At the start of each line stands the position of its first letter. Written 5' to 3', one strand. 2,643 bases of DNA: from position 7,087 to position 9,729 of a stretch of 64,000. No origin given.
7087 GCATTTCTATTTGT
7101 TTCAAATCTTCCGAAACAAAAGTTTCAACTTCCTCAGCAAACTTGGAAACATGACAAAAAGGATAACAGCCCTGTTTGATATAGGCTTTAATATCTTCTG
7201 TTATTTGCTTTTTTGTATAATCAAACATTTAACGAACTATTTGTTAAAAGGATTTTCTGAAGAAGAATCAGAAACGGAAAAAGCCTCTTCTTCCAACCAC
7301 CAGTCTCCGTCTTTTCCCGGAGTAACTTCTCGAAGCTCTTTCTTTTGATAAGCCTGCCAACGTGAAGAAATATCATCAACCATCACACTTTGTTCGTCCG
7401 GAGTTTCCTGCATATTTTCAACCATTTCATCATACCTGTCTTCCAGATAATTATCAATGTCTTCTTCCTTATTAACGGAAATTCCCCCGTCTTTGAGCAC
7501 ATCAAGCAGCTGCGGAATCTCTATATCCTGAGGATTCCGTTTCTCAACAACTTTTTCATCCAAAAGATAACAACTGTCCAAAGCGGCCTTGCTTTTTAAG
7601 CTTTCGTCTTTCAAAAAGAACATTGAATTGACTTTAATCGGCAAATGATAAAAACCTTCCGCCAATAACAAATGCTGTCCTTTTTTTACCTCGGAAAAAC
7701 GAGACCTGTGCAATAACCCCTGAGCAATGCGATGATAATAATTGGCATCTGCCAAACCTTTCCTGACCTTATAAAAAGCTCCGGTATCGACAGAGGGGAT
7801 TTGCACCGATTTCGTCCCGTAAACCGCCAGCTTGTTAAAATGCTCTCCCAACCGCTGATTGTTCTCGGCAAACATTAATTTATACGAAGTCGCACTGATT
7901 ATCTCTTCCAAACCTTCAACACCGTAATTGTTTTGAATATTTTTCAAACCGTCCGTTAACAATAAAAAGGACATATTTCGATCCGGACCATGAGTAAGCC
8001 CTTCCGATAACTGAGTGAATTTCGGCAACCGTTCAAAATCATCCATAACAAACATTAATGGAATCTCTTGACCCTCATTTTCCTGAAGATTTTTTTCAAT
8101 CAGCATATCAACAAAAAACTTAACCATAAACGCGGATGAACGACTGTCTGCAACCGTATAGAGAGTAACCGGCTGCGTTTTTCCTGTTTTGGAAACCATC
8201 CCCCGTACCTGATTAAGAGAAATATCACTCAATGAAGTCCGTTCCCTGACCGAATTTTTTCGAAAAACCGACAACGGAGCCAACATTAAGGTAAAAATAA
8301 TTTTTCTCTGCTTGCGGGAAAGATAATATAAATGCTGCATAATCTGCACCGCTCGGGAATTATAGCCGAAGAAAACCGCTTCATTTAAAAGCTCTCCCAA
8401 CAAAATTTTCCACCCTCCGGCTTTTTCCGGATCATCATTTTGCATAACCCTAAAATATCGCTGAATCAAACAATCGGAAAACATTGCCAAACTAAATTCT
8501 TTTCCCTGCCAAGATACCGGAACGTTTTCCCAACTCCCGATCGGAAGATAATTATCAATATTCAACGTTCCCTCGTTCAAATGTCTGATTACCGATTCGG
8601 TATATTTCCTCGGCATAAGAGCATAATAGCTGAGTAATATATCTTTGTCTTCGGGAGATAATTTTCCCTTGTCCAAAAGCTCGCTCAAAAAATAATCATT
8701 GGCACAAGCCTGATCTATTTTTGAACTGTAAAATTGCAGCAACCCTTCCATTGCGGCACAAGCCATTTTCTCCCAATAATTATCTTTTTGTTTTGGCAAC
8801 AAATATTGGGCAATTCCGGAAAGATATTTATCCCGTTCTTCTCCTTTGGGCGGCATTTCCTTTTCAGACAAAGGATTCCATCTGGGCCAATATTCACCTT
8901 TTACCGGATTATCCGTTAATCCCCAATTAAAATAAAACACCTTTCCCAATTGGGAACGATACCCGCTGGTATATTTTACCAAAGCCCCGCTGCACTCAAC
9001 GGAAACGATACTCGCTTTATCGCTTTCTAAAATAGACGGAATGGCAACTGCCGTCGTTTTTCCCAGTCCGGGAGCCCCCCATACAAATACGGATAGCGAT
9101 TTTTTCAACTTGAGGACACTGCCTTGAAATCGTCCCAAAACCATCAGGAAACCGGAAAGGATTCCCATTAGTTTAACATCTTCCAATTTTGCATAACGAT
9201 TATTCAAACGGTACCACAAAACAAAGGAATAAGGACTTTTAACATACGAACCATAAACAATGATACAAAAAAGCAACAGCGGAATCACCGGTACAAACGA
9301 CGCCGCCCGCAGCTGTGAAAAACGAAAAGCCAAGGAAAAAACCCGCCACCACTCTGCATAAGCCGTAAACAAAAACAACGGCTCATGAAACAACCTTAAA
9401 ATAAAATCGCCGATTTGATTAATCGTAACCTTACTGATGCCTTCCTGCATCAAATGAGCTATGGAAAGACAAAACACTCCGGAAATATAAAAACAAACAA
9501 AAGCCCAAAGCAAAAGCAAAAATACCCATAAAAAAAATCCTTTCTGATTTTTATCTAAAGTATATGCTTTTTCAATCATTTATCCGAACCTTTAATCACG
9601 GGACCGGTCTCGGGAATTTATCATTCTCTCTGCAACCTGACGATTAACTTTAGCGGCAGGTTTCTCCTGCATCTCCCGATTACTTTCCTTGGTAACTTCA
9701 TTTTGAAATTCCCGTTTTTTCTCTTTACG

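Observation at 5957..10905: Stand-alone operon: pentapeptide-repeat protein, orphan VirD4/TraG coupling ATPase and HExxH protein, with no secretion channel nearby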

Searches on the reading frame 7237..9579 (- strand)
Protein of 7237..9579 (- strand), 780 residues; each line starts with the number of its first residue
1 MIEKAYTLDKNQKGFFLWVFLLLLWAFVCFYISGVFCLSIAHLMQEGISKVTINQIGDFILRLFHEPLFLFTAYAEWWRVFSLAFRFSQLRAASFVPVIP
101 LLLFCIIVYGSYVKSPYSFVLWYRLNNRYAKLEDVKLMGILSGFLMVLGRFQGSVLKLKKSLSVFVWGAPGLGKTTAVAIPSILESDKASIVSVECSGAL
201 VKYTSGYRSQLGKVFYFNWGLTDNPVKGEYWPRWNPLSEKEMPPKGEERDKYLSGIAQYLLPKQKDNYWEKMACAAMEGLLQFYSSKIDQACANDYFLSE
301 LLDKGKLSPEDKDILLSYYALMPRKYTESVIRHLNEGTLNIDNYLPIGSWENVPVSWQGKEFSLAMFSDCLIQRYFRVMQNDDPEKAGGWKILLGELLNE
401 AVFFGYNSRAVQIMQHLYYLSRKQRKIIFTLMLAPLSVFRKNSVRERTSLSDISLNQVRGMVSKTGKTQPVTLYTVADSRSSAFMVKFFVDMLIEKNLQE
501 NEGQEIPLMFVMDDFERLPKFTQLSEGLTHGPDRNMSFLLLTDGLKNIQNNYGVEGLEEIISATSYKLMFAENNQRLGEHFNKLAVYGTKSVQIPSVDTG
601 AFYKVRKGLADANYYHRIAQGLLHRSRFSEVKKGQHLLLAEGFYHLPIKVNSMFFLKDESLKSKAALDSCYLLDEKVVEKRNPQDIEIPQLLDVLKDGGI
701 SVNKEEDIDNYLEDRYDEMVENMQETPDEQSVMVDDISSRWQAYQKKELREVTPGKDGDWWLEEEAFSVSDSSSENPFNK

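Call 3: search_protein_families(library=pfam, proteins=[window:7237-9579:-], max_evalue=0.1)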
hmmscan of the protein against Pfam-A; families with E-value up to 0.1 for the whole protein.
window:7237-9579:- (780 aa): 3 families
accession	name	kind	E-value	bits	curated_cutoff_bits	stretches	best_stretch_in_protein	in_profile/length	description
PF02534.20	T4SS-DNA_transf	-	1.1e-23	84.3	20.1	2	415-665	213-455/468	Type IV secretory system Conjugative DNA transfer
PF12696.13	TraG-D_C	-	3.6e-07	30.6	22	1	507-581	1-75/126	TraM recognition site of TraD and TraG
PF10412.15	TrwB_AAD_bind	-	2e-05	24.1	20.5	1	485-584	223-322/387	Type IV secretion-system coupling protein DNA-binding domain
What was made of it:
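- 7237..9579 (-): Divergent VirD4/TraG-type coupling protein (T4CP), 780 aa. From the model's helices and the sequence I infer two N-terminal TM helices (about residues 21-45 and 93-113) around a loop of about 45 residues, presumably periplasmic, with invariant P67, Y74 and W77. No topology prediction was run. Then comes a RecA-like nucleotide-binding domain with an inserted all-alpha domain. Walker A is at residues 168-175 (nt 9055-9078) and Walker B at 508-514 (nt 8038-8058). The acidic C-terminal tail carries a conserved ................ motif (residues 759-778, about nt 7246-7305). Pfam PF02534 at 1.1e-23, plus TraG-D_C and TrwB_AAD_bind (call 3).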

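Call 4: search_protein_families(library=ncbifam, proteins=[window:7237-9579:-], max_evalue=0.1)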
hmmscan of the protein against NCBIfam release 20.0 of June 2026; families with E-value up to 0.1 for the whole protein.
window:7237-9579:- (780 aa): 5 families
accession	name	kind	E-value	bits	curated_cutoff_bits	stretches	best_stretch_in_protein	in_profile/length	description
NF045973.1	conju_CD1115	equivalog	2.7e-20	72.7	250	2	410-599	195-382/442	VirD4-like conjugal transfer protein, CD1115 family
NF010472.0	PRK13897.1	equivalog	1.6e-13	50.1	728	2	504-730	404-620/657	type IV secretion system component VirD4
NF010450.0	PRK13876.1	subfamily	4.7e-11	41.6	674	1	54-279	37-255/667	IncP-type conjugal transfer protein TraG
NF010424.0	PRK13850.1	equivalog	0.0014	16.9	681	0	442-574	328-457/670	type IV secretion system ATPase VirD4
NF053727.1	iron_NGO0322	subfamily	0.0061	16.2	125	1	247-326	70-147/158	NGO0322 family iron-responsive protein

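Call 7: find_homologous_proteins(query=window:7237-9579:-, max_evalue=0.001)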
Query window:7237-9579:- (780 aa): 153 proteins with E <= 0.001 among 8000 candidates; the best 120 are listed.
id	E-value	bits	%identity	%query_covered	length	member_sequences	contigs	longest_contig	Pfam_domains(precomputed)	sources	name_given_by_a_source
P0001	0.0e+0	1662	91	100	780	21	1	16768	PF10412.16,PF02534.21,PF12696.14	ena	-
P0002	0.0e+0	1235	68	98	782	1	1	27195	PF02534.21,PF12696.14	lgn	-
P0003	0.0e+0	1235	69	98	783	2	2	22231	PF02534.21,PF12696.14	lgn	-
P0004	0.0e+0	1233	69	98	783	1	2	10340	PF02534.21,PF12696.14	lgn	-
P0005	0.0e+0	1228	91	74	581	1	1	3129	PF10412.16,PF02534.21,PF12696.14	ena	-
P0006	0.0e+0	1224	68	98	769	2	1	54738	PF02534.21,PF12696.14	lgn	-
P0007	0.0e+0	1057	58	98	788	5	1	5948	PF02534.21,PF12696.14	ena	-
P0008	0.0e+0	1042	57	99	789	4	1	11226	PF02534.21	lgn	-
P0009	0.0e+0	1029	58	98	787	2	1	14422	PF10412.16,PF02534.21,PF12696.14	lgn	-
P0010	1.1e-293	994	56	100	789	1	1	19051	PF02534.21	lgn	-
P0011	7.6e-291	985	55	98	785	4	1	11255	PF02534.21,PF12696.14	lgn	-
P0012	1.7e-288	977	56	97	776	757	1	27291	PF10412.16,PF02534.21,PF12696.14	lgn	-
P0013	3.2e-288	976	55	99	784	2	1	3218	PF02534.21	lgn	-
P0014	1.1e-286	971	56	98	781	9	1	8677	PF10412.16,PF02534.21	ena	-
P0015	8.0e-285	965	55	98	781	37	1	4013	PF10412.16,PF02534.21,PF12696.14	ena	-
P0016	3.0e-278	943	55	97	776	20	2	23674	PF10412.16,PF02534.21,PF12696.14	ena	-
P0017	1.7e-276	938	54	100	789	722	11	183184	PF02534.21,PF12696.14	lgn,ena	-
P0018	4.9e-274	929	54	98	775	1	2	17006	PF02534.21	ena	-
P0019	3.9e-271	920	54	98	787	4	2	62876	PF02534.21,PF12696.14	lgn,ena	-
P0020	1.0e-264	899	52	100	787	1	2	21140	PF02534.21,PF12696.14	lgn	-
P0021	1.8e-264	898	52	98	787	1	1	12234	PF02534.21,PF12696.14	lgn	-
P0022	6.6e-264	896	52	98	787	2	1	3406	PF02534.21,PF12696.14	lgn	-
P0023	7.9e-257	873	53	99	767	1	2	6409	PF10412.16,PF02534.21,PF12696.14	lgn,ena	-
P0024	1.2e-253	862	51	98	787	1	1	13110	PF02534.21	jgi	-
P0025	8.0e-253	859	50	100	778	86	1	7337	PF02534.21,PF12696.14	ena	-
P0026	4.0e-251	854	51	96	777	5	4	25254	PF02534.21,PF12696.14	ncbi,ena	-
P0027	3.1e-249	847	50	96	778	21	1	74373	PF02534.21,PF12696.14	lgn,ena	-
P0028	4.0e-249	847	49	98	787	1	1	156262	PF02534.21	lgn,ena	-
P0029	7.4e-247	840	49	100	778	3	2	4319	PF02534.21,PF12696.14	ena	-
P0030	2.7e-245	834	49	98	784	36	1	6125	PF02534.21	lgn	-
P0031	8.0e-244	830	50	98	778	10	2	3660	PF10412.16,PF02534.21,PF12696.14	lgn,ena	-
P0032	4.8e-243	827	49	98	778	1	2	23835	PF02534.21,PF12696.14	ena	-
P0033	1.2e-241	822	48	99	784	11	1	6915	PF02534.21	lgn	-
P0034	1.6e-240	819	49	98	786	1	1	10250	PF02534.21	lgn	-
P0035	2.4e-240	818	49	98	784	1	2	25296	PF02534.21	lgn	-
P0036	2.5e-240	818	48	98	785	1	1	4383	PF02534.21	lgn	-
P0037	4.8e-239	814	47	98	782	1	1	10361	PF02534.21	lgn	-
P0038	2.9e-238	811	48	98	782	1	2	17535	PF02534.21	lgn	-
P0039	9.5e-238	810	47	97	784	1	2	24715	PF02534.21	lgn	-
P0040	6.6e-237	807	47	96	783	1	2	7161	PF02534.21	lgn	-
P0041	2.9e-236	805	48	97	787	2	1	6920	PF02534.21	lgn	-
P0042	3.1e-236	805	48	95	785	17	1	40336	PF02534.21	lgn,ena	-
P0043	4.5e-236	804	47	98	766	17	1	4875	PF02534.21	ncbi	-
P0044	1.0e-235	803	47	96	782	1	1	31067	PF02534.21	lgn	-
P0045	3.7e-235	801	49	96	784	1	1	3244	PF02534.21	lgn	-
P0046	7.2e-233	793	46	97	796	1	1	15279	PF10412.16,PF02534.21,PF12696.14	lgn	-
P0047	5.7e-230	784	46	98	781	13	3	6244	PF02534.21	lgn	-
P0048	9.7e-229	780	48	98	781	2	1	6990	PF02534.21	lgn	-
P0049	4.5e-228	778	45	99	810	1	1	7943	PF10412.16,PF02534.21,PF12696.14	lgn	-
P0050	2.1e-227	775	46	98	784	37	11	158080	PF02534.21,PF12696.14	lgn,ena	-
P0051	2.4e-227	775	46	98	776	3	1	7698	PF10412.16,PF02534.21,PF12696.14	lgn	-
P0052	2.3e-224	765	45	99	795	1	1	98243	PF02534.21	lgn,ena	-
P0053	3.0e-221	755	45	99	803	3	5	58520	PF10412.16,PF02534.21,PF12696.14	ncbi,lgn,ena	-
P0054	5.8e-221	754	45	98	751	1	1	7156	PF10412.16,PF02534.21,PF12696.14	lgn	-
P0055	2.4e-220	752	45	99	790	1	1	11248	PF02534.21,PF12696.14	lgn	-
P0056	2.5e-219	749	45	97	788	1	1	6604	PF02534.21,PF12696.14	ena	-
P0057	5.0e-219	748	47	96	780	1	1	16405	PF10412.16,PF02534.21,PF12696.14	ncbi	-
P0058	2.1e-216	739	50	86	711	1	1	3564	PF02534.21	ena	-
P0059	3.8e-216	738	45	97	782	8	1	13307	PF10412.16,PF02534.21,PF12696.14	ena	-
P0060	1.2e-212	726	44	98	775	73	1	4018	PF10412.16,PF02534.21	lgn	-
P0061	1.3e-210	720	44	97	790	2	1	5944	PF02534.21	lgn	-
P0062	1.5e-210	720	44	97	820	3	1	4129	PF10412.16,PF02534.21,PF12696.14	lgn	-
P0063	1.1e-208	713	44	93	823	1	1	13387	PF10412.16,PF02534.21,PF12696.14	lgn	-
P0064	3.2e-208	712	43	97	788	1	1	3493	PF02534.21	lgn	-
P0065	2.3e-202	693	42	97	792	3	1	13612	PF02534.21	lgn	-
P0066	4.7e-201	688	42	99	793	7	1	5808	PF02534.21,PF12696.14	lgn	-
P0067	9.0e-201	687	42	97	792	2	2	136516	PF02534.21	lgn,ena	-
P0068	4.3e-200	685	42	97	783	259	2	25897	PF02534.21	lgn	-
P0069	6.6e-200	684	41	97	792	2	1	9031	PF02534.21,PF12696.14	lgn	-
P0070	2.5e-199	682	43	94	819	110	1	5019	PF02534.21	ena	-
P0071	4.2e-199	682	42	95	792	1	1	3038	PF02534.21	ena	-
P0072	6.2e-199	681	41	97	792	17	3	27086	PF02534.21,PF12696.14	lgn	-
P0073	2.5e-198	679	42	97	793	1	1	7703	PF02534.21,PF12696.14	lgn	-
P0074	4.0e-198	678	41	97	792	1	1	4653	PF02534.21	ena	-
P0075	8.3e-198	677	42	97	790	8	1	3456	PF10412.16,PF02534.21,PF12696.14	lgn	-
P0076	1.5e-197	677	41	98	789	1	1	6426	PF02534.21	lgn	-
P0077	7.2e-196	671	42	97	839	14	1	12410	PF02534.21,PF12696.14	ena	-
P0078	3.0e-194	666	43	97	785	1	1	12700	PF02534.21,PF12696.14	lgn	-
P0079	2.4e-193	663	42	95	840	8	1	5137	PF02534.21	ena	-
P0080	5.3e-193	662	42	97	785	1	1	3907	PF02534.21,PF12696.14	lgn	-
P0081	5.6e-193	661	41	94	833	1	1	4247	PF02534.21,PF12696.14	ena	-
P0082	1.0e-192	661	41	94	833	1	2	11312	PF02534.21,PF12696.14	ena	-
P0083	2.6e-192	659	41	94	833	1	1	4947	PF02534.21,PF12696.14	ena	-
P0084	4.2e-192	659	42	96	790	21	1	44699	PF02534.21,PF12696.14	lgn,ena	-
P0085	6.3e-191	655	39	100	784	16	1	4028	PF02534.21,PF12696.14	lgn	-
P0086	2.5e-189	649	39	97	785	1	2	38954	PF02534.21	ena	-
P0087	7.0e-189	648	41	94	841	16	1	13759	PF02534.21,PF12696.14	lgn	-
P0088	8.3e-189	648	38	100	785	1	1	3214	PF02534.21,PF12696.14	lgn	-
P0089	1.9e-188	646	39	97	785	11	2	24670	PF02534.21,PF12696.14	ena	-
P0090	4.4e-184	632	38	97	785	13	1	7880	PF02534.21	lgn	-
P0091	1.1e-183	631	42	97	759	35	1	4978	PF02534.21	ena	-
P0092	2.2e-183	630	39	97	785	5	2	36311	PF02534.21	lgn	-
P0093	3.3e-182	626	40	96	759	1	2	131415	PF10412.16,PF02534.21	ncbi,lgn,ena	-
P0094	5.2e-182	625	39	97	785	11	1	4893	PF02534.21,PF12696.14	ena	-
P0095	1.8e-180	620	40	97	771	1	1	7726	PF10412.16,PF02534.21,PF12696.14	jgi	-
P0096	1.3e-179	617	41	97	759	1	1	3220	PF02534.21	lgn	-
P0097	9.6e-176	604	39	97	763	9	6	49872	PF02534.21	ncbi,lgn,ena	-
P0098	1.4e-175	604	39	93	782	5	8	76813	PF10412.16,PF02534.21,PF12696.14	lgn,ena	-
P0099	3.7e-175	603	40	94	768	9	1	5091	PF10412.16,PF02534.21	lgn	-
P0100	1.1e-174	601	40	98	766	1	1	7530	PF02534.21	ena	-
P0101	1.4e-174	601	38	99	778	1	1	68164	PF02534.21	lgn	-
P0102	4.1e-174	599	38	97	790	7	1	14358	PF02534.21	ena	-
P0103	1.2e-173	598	38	98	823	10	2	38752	PF10412.16,PF02534.21,PF12696.14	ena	-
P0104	3.7e-172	593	40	97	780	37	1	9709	PF10412.16,PF02534.21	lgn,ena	-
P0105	4.1e-172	592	41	93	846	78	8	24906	PF10412.16,PF02534.21,PF12696.14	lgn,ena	-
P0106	4.5e-172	592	39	98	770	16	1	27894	PF10412.16,PF02534.21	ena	-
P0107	5.3e-172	592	40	96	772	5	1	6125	PF10412.16,PF02534.21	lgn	-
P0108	4.3e-171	589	39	94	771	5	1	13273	PF02534.21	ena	-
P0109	3.7e-170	586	40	95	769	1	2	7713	PF10412.16,PF02534.21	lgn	-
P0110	3.8e-170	586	37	99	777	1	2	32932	PF02534.21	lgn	-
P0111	5.5e-170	585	38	94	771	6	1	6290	PF02534.21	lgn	-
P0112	8.8e-170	585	38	98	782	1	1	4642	PF02534.21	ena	-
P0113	2.7e-169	583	37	97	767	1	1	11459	PF02534.21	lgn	-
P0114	3.4e-168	580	38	100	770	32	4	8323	PF02534.21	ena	-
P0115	1.4e-167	577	39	94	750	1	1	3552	PF10412.16,PF02534.21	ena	-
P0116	6.7e-167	575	38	99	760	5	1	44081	PF10412.16,PF02534.21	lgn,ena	-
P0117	5.0e-166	572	39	99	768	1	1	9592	PF10412.16,PF02534.21,PF12696.14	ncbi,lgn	-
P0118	2.4e-165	570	37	99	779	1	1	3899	PF02534.21,PF12696.14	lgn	-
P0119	8.3e-164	565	38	97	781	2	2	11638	PF02534.21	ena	-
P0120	1.1e-163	565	38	95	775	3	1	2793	PF10412.16,PF02534.21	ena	-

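Call 8: find_related_loci(query=window:7237-9579:-, collection=genome_contigs, flank=10000)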
Query window:7237-9579:- (780 aa) in genome_contigs; peptide patterns used: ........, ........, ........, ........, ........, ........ (x = any residue, [..] = any of these).
96 stretches matched a pattern; 27 encode a relative of the query (tblastn E <= 1e-3); 27 distinct loci.
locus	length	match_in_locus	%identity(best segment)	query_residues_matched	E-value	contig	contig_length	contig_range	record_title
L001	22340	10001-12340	91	1-780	0e+0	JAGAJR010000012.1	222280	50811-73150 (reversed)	MAG: Alphaproteobacteria bacterium isolate RGIG8504 Water_deer_Cecum-2__c296753, whole genome shotgun sequence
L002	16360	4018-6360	92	1-780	0e+0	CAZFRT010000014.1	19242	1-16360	MAG TPA_asm: uncultured Azospirillum sp. isolate SRP199465_co1_102 genome assembly, contig: NODE_7670_length_19242_cov_5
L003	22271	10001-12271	56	16-780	0e+0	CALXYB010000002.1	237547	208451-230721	MAG: uncultured Alphaproteobacteria bacterium isolate BRZ_DL__bin79 genome assembly, contig: BRZ_DL__NODE_38_length_2375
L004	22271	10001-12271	56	16-780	0e+0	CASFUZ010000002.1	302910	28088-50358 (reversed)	uncultured proteobacterium isolate O15_L1_384384_idba_bin.74 genome assembly, contig: O15_L1_384384_idba_bin.74.fa_scaff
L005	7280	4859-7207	48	2-778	0e+0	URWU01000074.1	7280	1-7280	uncultured Alphaproteobacteria bacterium isolate UMGS1426 genome assembly, contig: NODE_1205_length_7280_cov_5.451211, w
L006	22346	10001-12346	54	1-778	0e+0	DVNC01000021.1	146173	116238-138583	MAG TPA_asm: Candidatus Scatocola faecipullorum isolate ChiW3-316 ChiW3__C53420_L146173_SRR5506726, whole genome shotgun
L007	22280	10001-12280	42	22-780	0e+0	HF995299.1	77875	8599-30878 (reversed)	Proteobacteria bacterium CAG:495 genomic scaffold, scf97, whole genome shotgun sequence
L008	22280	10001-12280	42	29-780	0e+0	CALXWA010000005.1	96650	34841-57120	MAG: uncultured Alphaproteobacteria bacterium isolate BRZ_FL__bin18 genome assembly, contig: BRZ_FL__NODE_388_length_966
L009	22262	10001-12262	40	9-779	0e+0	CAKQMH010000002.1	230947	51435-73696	MAG: uncultured Alphaproteobacteria bacterium isolate REFINED_METABAT215_TOP10_CONTIGS_1500_ASSEMBLY_K77_MERGED__Hadza_M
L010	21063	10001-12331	38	3-780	0e+0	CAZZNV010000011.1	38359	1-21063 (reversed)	MAG TPA_asm: uncultured Azospirillaceae bacterium isolate SRP199465_co1_58 genome assembly, contig: NODE_2331_length_383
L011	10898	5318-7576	40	26-780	0e+0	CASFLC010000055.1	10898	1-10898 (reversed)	uncultured proteobacterium isolate SI.A99.metabat-bins.196 genome assembly, contig: SI.A99.metabat-bins.196.fa_k141_1771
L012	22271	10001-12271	39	9-780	0e+0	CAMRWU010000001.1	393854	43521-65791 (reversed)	MAG TPA_asm: uncultured proteobacterium isolate SRR13573577_bin.13_metawrap_v1.3_MAG genome assembly, contig: NODE.1_len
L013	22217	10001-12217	38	43-780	0e+0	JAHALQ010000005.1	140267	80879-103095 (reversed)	MAG: Proteobacteria bacterium isolate L3_072_000M1_dasL3_072_000M1_concoct_80 L3_072_000M1_scaffold_188, whole genome sh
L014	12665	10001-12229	39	21-780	1e-176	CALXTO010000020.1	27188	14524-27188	MAG: uncultured Alphaproteobacteria bacterium isolate BRZ_CT__bin33 genome assembly, contig: BRZ_CT__NODE_2334_length_27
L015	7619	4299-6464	38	63-780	4e-172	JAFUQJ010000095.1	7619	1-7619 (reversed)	MAG: Alphaproteobacteria bacterium isolate RGIG4730 Roe_deer_Rectum.Co__c1510116, whole genome shotgun sequence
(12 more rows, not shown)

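Call 11: search_solved_structures(query=window:7237-9579:-, max_evalue=1, show_alignments=2)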
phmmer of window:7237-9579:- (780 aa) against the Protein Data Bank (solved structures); distinct sequences matched with E-value up to 1: 2.
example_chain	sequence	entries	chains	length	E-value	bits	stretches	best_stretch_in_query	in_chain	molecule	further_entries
2o0h_A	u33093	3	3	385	0.15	13.5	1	295-372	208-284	DNA packaging protein Gp17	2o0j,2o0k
3cpe_A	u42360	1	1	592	0.31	12.5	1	295-372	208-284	DNA packaging protein Gp17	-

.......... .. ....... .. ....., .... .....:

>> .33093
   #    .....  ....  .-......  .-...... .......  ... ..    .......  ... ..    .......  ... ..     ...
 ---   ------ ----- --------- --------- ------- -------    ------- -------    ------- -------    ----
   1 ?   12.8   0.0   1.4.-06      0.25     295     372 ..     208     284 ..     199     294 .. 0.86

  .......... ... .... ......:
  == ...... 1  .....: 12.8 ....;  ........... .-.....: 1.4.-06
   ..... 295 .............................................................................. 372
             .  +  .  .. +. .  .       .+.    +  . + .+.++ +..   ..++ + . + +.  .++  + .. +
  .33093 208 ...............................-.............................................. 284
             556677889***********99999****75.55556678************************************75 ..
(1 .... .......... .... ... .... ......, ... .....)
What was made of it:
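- Tried and rejected: The T4CP alone gave only chance-level hits (call 11).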

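Call 12: search_protein_families(library=padloc, proteins=[window:7237-9579:-], max_evalue=0.1)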
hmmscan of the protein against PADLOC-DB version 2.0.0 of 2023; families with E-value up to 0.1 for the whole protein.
window:7237-9579:- (780 aa): 0 families

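Call 14: search_solved_structures(query=A1, max_evalue=1, show_alignments=3)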
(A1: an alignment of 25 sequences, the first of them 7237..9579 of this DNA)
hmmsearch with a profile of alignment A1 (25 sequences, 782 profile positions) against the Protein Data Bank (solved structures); distinct sequences matched with E-value up to 1: 1.
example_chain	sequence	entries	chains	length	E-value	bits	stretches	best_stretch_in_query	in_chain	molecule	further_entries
8dol_A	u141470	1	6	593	0.094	14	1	438-585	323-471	Cag pathogenicity island protein (Cag5)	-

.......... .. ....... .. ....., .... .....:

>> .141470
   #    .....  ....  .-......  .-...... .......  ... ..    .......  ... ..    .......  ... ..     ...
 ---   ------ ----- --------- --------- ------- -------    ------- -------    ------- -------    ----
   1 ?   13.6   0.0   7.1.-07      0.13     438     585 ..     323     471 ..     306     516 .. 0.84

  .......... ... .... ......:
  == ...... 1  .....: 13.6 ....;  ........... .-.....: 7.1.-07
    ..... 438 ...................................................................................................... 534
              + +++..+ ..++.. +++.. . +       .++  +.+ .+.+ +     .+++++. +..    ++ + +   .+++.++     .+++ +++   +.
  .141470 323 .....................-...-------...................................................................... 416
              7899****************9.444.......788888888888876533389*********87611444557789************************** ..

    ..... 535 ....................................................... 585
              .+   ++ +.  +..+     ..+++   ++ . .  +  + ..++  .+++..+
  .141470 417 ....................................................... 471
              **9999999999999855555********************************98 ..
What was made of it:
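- Tried and rejected: A family profile gave only Cag5 at E 0.09 (call 14).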
